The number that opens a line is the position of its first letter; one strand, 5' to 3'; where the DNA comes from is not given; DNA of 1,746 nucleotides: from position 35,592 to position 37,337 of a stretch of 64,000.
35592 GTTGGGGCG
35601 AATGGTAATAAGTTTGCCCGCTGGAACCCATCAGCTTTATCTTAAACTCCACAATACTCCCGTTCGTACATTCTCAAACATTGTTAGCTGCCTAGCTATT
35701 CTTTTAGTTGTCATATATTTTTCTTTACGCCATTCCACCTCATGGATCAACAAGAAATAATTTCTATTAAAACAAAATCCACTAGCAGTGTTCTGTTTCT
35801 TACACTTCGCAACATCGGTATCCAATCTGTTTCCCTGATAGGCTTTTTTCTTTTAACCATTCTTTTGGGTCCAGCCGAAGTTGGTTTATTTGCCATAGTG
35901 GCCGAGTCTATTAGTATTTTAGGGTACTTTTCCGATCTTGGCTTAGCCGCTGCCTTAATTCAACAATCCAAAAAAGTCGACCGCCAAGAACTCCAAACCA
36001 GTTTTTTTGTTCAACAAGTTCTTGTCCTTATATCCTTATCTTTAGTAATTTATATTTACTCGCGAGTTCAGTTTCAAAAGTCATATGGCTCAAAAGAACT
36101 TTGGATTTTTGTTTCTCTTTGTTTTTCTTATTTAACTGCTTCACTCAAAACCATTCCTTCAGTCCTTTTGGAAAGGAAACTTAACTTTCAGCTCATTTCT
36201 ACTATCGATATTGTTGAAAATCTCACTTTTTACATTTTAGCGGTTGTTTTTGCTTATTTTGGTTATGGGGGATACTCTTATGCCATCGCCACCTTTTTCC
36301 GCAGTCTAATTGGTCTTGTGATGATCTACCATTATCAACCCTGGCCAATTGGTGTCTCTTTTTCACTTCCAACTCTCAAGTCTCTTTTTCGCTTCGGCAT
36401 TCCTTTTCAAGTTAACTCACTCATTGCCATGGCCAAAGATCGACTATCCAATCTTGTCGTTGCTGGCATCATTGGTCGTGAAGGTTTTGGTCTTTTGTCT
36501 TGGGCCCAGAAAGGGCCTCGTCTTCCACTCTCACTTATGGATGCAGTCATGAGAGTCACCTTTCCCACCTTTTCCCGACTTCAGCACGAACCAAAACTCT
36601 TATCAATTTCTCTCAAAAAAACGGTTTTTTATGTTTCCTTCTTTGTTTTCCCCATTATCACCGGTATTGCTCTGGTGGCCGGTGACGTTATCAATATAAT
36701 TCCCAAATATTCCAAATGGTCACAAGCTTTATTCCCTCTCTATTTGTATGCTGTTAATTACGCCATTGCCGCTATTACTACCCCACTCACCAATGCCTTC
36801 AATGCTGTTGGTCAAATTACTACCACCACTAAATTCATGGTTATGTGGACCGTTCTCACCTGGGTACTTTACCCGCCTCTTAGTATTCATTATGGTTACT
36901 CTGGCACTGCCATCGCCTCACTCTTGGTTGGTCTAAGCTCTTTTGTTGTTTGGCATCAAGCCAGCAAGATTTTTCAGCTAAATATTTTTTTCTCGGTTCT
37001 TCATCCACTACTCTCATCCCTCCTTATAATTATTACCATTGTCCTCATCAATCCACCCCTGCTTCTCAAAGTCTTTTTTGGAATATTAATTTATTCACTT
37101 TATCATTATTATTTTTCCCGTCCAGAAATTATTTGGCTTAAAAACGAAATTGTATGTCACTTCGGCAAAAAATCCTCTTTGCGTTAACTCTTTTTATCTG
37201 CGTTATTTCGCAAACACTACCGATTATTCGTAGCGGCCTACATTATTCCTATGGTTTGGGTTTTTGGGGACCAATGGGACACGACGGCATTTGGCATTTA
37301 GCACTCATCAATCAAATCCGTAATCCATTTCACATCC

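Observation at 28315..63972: A glycosylation super-cluster of about 35 kb, all on one strand, with at least 10 GT-C membrane transferases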

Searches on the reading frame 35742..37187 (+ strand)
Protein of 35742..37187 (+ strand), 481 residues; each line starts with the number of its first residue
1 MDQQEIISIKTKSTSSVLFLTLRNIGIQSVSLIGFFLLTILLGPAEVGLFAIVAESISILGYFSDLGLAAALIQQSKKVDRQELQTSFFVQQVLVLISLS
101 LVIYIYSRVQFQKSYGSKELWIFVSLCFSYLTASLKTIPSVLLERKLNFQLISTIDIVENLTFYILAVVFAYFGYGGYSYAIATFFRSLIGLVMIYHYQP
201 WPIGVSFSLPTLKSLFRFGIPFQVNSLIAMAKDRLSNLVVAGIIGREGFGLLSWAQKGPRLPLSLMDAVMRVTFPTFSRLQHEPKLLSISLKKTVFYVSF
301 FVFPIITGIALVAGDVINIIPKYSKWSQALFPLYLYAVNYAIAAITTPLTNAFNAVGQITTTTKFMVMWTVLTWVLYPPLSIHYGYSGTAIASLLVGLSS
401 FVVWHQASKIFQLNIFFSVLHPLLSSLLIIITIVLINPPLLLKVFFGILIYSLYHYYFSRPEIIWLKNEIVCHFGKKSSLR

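Call 3: search_protein_families(library=pfam, proteins=[window:35742-37187:+], max_evalue=0.01)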
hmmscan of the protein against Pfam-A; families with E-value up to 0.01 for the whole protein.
window:35742-37187:+ (481 aa): 2 families
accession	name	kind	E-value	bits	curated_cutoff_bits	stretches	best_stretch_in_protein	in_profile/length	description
PF13440.11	Polysacc_synt_3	-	3.4e-43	148.4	23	1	38-320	2-283/293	Polysaccharide biosynthesis protein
PF01943.22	Polysacc_synt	-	6e-21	75.5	28.2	1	16-281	4-274/274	Polysaccharide biosynthesis protein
